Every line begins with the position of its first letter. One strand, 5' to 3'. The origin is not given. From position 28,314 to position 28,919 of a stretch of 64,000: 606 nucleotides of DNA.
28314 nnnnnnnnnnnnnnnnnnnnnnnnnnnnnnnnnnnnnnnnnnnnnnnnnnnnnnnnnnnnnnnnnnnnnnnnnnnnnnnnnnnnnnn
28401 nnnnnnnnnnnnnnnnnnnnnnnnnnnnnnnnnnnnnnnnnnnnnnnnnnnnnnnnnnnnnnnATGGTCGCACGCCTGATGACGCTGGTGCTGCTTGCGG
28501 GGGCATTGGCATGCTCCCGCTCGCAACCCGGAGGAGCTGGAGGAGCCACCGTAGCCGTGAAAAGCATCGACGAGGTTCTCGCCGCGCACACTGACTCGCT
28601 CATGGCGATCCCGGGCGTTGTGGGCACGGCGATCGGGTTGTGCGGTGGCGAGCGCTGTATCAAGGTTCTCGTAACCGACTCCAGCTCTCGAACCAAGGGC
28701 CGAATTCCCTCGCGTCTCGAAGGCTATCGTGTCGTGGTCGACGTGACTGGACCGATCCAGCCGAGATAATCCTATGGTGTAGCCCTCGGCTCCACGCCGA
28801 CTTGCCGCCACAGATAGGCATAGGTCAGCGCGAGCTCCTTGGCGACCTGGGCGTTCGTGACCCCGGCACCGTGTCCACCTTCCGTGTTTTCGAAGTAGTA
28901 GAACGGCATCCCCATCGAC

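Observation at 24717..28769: Giant S1 protease followed by a free-standing lipoprotein copy of its own pro-region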

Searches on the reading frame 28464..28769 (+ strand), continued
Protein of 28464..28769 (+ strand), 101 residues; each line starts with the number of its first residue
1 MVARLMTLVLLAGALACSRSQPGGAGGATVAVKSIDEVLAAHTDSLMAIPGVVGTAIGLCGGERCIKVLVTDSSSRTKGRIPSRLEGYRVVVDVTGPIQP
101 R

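Call 44: search_protein_representatives(alignment_id=A1)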
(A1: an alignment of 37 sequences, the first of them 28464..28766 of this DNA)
Query: 37 sequences, 102 profile positions. Proteins with E-value up to 0.001 (for the whole library): 1913; up to 1e-10: 612; up to 1e-30: 6. The best 150 are listed.
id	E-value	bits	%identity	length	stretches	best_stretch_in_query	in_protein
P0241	3.5e-42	158.7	-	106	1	1-102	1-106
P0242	1.3e-40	153.6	-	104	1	6-102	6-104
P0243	1.4e-32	127.8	-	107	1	9-102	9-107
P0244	2.8e-32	126.9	-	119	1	9-102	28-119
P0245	3.5e-32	126.6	-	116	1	8-102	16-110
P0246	9.8e-31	121.9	-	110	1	10-101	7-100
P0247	3.7e-29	116.8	-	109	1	9-102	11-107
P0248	1.1e-27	112.1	-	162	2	30-102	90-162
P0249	3.1e-27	110.7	-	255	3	32-99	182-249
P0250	8.8e-27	109.2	-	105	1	2-102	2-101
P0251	8.5e-26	106.1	-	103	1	11-102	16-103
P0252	1.4e-25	105.4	-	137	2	35-100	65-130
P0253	3.2e-25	104.2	-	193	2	6-93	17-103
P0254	3.4e-25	104.1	-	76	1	31-102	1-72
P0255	3.5e-25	104.1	-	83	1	28-102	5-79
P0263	1.0e-21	93.0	-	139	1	7-100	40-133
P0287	3.0e-19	85.0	-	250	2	28-100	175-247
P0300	1.0e-18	83.3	-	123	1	9-100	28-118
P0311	2.5e-18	82.1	-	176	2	30-100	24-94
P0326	1.1e-17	80.0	-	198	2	37-101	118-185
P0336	3.7e-17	78.3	-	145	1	8-100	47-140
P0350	8.0e-17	77.3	-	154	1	8-100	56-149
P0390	8.1e-16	74.0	-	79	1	33-102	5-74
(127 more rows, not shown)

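Call 45: search_protein_families(library=pfam, proteins=[P0249, P0253, P0287, P0311, P0326, P0300, P0350, P0390, P0263, P0336], max_evalue=10)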
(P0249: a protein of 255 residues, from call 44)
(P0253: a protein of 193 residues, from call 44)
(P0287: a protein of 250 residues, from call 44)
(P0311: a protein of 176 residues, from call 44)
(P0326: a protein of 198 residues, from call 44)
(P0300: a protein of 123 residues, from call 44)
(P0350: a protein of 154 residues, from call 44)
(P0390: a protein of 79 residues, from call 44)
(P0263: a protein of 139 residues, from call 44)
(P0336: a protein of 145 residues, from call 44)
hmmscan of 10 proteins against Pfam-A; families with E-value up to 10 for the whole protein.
P0249 (255 aa): 2 families
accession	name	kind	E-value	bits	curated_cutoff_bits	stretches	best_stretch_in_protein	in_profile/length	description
PF03185.20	CaKB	-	0.00016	21.8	25.1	1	1-73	18-90/195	Calcium-activated potassium channel, beta subunit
PF15500.11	Ntox1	-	0.2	12.5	25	0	206-221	23-38/96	Putative RNase-like toxin, toxin_1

P0253 (193 aa): 1 family
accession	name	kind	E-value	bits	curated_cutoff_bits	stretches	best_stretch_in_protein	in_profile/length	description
PF04999.18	FtsL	-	0.14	12.7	22.9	1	13-43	15-45/97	Cell division protein FtsL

P0287 (250 aa): 1 family
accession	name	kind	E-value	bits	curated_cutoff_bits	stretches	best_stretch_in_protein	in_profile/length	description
PF02863.23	Arg_repressor_C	-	0.0007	19.8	25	1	55-86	35-66/68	Arginine repressor, C-terminal domain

P0311 (176 aa): 3 families
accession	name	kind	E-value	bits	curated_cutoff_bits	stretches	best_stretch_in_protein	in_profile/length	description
PF05117.17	DUF695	-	0.0052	17.5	23.1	2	26-88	55-119/134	Family of unknown function (DUF695)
PF23426.1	DUF7114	-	0.059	13.4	27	1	26-83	141-198/210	Family of unknown function (DUF7114)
PF25126.1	DUF7818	-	1.5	9.2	27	1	35-61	13-39/44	Domain of unknown function (DUF7818)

P0326 (198 aa): 0 families

P0300 (123 aa): 0 families

P0350 (154 aa): 0 families

P0390 (79 aa): 0 families

P0263 (139 aa): 2 families
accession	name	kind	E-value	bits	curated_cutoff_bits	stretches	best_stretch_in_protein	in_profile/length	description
PF15471.11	TMEM171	-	0.11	12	27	1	11-57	7-53/320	Transmembrane protein family 171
PF10650.14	zf-C3H1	-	0.2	11.9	20.9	1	89-99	6-16/22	Putative zinc-finger domain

P0336 (145 aa): 1 family
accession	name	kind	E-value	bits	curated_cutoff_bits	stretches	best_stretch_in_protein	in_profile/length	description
PF17430.7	YqgC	-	0.23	12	25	1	58-91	6-39/51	Uncharacterized YqgC-like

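Call 50: search_protein_families(library=pfam, proteins=[L082:2553-4253:+, L082:188-1495:+, L088:1137-2222:+, L088:2317-2913:+, L088:850-1110:+], max_evalue=0.01)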
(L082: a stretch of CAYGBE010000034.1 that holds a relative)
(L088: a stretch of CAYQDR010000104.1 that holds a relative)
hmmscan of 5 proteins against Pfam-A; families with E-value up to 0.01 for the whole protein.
L082:2553-4253:+ (566 aa): 6 families
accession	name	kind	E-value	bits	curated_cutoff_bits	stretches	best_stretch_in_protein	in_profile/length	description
PF00082.27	Peptidase_S8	-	5.5e-59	200.3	21.8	1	117-355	1-288/288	Subtilase family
PF17957.7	Big_7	-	1.2e-06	29.5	24.1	1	374-440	1-70/70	Bacterial Ig domain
PF19077.6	Big_13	-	0.00029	21.7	27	1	423-459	60-101/102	Bacterial Ig-like domain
PF09136.16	Glucodextran_B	-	0.00031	21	27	1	374-458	1-81/83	Glucodextranase, domain B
PF02369.22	Big_1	-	0.00039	20.9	34.9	1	481-547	14-80/93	Bacterial Ig-like domain (group 1)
PF22352.2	K319L-like_PKD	-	0.0062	17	27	0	429-458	55-84/84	K319L-like, PKD domain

L082:188-1495:+ (435 aa): 3 families
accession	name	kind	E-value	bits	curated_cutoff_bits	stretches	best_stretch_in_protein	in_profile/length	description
PF01546.33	Peptidase_M20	-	6.4e-36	124.6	24.6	1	128-431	1-205/206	Peptidase family M20/M25/M40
PF07687.19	M20_dimer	-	1.5e-22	80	21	1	233-338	1-104/107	Peptidase dimerisation domain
PF04389.22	Peptidase_M28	-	5.5e-08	33.2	21.3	1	113-210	1-78/193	Peptidase family M28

L088:1137-2222:+ (361 aa): 1 family
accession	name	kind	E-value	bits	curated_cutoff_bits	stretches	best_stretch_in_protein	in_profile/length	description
PF25819.1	Nal1_C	-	0.002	17.8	26.1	1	259-339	149-231/268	Nal1 C-terminal domain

L088:2317-2913:+ (198 aa): 0 families

L088:850-1110:+ (86 aa): 0 families

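Call 72: find_related_loci(query=A4, collection=metagenome_contigs, flank=5000)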
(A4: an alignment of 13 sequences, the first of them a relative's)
Query A4 (112 aa) in metagenome_contigs; peptide patterns used: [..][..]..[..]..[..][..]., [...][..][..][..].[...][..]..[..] (x = any residue, [..] = any of these).
600 stretches matched a pattern (row limit reached: there are more); 497 encode a relative of the query (tblastn E <= 1e-3); the best 80 are kept; 80 distinct loci.
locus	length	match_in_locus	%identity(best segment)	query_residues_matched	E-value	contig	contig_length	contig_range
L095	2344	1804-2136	86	1-111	1e-62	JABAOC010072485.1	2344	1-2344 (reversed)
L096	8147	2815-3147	82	1-111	1e-60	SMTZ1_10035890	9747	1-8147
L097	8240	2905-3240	82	1-112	1e-59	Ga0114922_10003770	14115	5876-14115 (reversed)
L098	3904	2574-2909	82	1-112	1e-59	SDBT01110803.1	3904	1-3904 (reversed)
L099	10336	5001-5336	81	1-112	3e-59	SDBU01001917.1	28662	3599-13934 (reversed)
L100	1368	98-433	81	1-112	8e-62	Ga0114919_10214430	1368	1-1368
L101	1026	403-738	82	1-112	7e-63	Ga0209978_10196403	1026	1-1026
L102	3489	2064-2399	79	1-112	9e-59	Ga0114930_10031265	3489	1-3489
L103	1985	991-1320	83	1-110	3e-59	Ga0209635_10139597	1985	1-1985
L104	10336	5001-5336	79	1-112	6e-58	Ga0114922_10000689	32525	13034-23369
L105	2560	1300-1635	79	1-112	2e-58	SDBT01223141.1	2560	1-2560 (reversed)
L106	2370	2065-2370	88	1-102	3e-58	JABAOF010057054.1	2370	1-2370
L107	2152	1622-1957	79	1-112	1e-56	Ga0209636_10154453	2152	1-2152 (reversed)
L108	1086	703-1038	76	1-112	5e-59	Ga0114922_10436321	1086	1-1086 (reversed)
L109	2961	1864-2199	79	1-112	2e-55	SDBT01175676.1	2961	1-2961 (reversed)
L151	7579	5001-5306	56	10-111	2e-32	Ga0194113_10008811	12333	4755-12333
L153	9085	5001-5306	56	10-111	2e-32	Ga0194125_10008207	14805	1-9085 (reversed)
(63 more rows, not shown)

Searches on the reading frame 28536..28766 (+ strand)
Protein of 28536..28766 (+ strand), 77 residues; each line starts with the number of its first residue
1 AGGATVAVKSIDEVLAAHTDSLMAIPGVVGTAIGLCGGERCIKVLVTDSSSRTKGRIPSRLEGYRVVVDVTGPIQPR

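Call 60: search_solved_structures(query=A3, max_evalue=10, show_alignments=0)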
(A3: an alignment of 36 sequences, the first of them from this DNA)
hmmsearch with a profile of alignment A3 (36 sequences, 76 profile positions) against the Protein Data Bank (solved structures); distinct sequences matched with E-value up to 10: 9.
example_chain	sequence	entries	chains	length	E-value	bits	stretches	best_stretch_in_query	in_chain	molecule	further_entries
8crx_U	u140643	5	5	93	0.0094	18.7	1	10-49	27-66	30S ribosomal protein S19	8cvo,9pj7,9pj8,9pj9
7jil_x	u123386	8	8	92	0.3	13.8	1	13-49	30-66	30S ribosomal protein S19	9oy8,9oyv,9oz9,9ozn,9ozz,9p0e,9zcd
9i5v_p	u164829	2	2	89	0.36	13.6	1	12-49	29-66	Small ribosomal subunit protein uS19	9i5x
28jw_s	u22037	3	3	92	0.43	13.3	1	15-49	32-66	Small ribosomal subunit protein uS19c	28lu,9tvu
9bh5_Ci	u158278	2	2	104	0.61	12.8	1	22-52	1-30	Large ribosomal subunit protein eL36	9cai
9t0z_S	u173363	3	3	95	0.79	12.5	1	19-49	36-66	Small ribosomal subunit protein uS19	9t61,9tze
3au2_A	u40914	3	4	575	1.2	11.9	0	8-27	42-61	DNA polymerase beta family (X family)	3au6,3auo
3b0x_A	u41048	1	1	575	1.2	11.9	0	8-27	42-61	DNA polymerase beta family (X family)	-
3b0y_A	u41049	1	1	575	1.2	11.9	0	8-27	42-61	DNA polymerase beta family (X family)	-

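Call 61: search_protein_families(library=pfam, alignment_id=A3, max_evalue=10)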
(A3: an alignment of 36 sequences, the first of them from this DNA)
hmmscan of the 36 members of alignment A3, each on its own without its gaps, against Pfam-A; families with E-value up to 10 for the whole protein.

A. member 1, seq(77 aa): 0 families

B. families by the number of members that match (of 36 scanned): 11 families
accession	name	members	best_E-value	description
PF00203.26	Ribosomal_S19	2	0.066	Ribosomal protein S19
PF01251.23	Ribosomal_S7e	1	0.019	Ribosomal protein S7e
PF02237.23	BPL_C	1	0.045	Biotin protein ligase C terminal domain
PF00633.29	HHH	1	0.09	Helix-hairpin-helix motif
PF14520.12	HHH_5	1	0.11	Helix-hairpin-helix domain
PF16672.11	LAMTOR5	1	0.14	Ragulator complex protein LAMTOR5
PF04186.18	FxsA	1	0.15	FxsA cytoplasmic membrane protein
PF18432.7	ECD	1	0.16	Extracellular Cadherin domain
PF11706.13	zf-CGNR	1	0.18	CGNR zinc finger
PF04350.18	PilO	1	0.19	Pilus assembly protein, PilO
PF03429.18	MSP1b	1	0.22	Major surface protein 1B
